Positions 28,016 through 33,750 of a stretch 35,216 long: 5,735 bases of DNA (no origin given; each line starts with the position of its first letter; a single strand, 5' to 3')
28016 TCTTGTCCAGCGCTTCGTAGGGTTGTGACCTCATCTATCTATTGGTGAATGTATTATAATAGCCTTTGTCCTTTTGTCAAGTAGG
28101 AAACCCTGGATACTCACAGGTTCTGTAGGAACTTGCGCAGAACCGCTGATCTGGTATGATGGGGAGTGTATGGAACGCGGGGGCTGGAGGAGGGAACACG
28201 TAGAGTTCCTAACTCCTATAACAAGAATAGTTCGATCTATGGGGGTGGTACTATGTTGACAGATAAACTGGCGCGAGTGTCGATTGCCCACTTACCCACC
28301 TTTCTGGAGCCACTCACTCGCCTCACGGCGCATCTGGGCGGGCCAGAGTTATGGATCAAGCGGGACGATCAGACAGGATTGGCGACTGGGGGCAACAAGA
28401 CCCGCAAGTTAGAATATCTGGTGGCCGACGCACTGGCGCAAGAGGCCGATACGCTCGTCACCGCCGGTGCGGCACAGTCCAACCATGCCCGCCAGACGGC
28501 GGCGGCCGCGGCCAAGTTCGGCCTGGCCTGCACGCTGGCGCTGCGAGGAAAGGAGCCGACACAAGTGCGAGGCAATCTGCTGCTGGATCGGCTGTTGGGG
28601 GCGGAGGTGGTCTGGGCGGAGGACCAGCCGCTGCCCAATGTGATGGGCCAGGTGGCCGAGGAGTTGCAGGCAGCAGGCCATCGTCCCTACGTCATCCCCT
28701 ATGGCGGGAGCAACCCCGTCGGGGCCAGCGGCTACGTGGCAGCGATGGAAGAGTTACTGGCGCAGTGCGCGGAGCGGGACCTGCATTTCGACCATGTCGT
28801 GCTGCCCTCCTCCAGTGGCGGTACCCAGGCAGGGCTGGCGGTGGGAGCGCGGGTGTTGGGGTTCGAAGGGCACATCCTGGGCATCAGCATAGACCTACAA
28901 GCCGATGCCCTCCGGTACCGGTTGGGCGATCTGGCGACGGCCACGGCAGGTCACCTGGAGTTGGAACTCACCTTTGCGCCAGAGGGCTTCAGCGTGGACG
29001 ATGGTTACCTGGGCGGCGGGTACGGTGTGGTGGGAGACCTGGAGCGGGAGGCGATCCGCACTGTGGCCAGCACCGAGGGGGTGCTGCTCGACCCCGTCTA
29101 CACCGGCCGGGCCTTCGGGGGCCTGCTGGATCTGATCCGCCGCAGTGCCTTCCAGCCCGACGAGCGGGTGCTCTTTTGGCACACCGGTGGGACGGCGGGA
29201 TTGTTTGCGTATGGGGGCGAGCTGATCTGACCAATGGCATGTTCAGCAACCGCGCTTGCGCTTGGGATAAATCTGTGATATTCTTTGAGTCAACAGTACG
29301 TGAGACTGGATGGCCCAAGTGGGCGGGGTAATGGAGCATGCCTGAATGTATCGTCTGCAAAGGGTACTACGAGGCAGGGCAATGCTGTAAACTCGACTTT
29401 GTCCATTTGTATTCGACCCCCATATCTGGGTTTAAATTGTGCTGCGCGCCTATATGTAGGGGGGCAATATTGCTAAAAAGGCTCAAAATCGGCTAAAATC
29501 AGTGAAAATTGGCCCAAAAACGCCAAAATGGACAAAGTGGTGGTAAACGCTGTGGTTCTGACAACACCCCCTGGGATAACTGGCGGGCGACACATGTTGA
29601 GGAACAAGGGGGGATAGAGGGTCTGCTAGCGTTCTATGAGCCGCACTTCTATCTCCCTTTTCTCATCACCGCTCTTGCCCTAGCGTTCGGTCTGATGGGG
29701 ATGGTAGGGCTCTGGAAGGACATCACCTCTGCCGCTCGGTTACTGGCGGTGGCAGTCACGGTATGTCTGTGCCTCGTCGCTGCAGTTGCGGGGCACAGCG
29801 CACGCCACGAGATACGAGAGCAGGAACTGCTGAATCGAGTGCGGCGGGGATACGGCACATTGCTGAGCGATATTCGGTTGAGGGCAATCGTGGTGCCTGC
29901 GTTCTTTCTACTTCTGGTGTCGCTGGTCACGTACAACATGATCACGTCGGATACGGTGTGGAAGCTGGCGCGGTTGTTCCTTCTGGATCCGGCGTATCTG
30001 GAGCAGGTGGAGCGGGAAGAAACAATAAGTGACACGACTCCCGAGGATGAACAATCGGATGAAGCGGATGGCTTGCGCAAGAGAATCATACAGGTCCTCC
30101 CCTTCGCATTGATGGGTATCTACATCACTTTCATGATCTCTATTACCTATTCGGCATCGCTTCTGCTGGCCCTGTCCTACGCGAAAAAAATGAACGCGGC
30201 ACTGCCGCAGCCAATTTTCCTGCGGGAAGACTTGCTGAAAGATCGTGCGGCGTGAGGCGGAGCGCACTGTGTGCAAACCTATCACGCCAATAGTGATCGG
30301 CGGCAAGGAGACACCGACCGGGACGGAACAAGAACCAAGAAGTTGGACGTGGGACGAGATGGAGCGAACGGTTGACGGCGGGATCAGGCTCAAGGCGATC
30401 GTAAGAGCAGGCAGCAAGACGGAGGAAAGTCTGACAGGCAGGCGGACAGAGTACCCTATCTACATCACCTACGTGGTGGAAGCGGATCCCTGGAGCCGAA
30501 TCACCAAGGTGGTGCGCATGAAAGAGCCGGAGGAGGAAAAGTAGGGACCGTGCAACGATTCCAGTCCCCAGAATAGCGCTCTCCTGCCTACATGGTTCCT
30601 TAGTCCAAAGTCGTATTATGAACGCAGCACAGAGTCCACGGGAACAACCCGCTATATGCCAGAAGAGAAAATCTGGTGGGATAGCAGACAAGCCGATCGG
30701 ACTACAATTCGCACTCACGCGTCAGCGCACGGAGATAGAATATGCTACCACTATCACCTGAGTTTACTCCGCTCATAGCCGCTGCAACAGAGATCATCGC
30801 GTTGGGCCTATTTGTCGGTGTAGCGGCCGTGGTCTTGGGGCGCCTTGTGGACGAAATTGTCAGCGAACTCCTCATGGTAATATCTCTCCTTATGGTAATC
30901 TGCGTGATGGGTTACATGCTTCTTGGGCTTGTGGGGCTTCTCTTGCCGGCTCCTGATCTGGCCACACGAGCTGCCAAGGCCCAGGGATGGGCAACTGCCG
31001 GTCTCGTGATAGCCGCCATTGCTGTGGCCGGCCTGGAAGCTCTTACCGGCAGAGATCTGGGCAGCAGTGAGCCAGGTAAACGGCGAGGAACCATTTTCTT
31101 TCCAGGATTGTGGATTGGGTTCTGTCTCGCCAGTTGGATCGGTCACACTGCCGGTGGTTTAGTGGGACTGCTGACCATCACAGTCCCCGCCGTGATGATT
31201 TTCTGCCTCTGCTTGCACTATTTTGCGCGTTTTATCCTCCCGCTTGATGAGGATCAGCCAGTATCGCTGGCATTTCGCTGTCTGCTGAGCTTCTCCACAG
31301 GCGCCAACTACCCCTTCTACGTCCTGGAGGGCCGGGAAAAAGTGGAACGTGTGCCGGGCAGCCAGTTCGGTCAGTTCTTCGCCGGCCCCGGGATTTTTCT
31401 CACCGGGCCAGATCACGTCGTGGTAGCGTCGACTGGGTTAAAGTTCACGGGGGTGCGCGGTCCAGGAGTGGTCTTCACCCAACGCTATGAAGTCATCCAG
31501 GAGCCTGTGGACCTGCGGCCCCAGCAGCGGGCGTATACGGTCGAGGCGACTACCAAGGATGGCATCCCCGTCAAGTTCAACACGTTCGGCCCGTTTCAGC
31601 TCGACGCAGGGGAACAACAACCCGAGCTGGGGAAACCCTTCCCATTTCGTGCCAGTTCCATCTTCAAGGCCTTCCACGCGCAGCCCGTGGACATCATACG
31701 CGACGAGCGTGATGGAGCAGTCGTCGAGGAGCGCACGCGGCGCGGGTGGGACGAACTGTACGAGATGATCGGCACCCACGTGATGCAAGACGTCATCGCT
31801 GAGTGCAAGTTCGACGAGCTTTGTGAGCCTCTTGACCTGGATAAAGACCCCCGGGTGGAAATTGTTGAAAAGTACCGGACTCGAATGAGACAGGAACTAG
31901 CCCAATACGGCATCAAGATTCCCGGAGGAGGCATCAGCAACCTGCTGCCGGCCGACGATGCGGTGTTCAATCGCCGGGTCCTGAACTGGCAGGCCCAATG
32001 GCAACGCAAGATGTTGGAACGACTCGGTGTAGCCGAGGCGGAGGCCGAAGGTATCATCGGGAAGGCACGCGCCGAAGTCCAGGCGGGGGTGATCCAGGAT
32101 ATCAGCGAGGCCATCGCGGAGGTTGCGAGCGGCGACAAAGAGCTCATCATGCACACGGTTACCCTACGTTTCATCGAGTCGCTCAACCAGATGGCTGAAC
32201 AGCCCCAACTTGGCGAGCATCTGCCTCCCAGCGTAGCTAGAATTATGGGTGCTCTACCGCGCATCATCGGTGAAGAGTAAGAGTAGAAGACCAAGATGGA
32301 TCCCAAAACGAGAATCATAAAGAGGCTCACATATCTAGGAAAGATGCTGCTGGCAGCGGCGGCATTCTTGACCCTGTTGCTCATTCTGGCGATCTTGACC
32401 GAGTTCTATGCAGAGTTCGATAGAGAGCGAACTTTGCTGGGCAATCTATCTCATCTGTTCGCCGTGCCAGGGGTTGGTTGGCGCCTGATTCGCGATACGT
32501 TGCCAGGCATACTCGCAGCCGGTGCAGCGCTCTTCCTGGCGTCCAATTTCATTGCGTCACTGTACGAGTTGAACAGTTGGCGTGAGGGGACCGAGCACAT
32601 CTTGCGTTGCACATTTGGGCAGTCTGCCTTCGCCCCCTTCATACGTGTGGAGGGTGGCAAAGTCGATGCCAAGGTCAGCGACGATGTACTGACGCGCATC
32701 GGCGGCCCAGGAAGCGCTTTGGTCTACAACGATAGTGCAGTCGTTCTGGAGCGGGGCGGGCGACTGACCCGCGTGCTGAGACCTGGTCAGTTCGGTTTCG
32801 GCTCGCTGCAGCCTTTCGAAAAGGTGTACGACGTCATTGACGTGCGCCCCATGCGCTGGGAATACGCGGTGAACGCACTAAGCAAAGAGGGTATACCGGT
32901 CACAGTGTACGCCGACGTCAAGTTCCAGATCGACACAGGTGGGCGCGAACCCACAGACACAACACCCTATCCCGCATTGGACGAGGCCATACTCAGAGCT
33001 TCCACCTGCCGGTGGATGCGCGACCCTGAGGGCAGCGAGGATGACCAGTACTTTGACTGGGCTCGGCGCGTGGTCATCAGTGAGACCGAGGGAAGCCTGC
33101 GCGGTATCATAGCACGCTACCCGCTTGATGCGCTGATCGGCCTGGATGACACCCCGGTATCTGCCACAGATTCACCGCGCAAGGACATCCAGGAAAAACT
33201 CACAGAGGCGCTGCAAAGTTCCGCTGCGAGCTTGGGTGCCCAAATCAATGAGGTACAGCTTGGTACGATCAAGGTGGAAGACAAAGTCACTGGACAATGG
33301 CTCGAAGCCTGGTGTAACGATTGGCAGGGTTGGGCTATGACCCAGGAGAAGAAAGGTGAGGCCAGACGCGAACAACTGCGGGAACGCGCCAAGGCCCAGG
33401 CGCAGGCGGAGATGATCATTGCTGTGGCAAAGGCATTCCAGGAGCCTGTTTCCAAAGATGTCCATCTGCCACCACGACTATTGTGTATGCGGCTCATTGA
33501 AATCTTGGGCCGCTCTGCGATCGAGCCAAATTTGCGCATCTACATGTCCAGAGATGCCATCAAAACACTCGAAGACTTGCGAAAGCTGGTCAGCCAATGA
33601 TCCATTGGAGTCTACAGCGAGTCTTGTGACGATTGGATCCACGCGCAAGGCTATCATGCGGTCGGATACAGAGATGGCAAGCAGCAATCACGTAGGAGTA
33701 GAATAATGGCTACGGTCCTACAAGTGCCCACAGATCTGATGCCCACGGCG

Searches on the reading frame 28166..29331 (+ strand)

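Call 34: search_protein_families(library=pfam, proteins=[window:28166-29230:+, window:28351-29331:+], max_evalue=0.00001)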
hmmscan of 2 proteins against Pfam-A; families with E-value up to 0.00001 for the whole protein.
window:28166-29230:+ (354 aa): 1 family
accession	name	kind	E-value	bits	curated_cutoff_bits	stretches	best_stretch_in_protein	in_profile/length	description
PF00291.31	PALP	-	4.8e-49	167.7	35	1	40-341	3-295/295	Pyridoxal-phosphate dependent enzyme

window:28351-29331:+ (326 aa): 0 families

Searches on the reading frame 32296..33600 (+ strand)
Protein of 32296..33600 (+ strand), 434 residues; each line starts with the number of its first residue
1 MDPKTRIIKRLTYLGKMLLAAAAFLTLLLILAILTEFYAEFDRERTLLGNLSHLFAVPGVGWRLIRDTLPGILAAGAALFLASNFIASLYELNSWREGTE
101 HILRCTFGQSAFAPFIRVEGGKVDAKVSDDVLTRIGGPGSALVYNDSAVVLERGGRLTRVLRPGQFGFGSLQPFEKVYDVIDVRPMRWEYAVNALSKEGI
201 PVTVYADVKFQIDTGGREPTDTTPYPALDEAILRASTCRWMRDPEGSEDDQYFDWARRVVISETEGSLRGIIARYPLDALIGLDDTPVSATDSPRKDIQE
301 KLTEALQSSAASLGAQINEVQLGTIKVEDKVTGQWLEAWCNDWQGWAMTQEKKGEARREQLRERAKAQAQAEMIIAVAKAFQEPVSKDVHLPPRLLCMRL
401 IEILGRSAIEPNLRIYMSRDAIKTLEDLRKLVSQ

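Call 34: search_protein_families(library=pfam, proteins=[window:32296-33600:+], max_evalue=0.00001)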
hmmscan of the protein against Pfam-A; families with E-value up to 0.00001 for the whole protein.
window:32296-33600:+ (434 aa): 1 family
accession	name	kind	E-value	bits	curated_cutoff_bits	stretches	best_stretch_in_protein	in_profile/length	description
PF01145.31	Band_7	-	1.3e-14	55.1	23.6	1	147-369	7-176/176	SPFH domain / Band 7 family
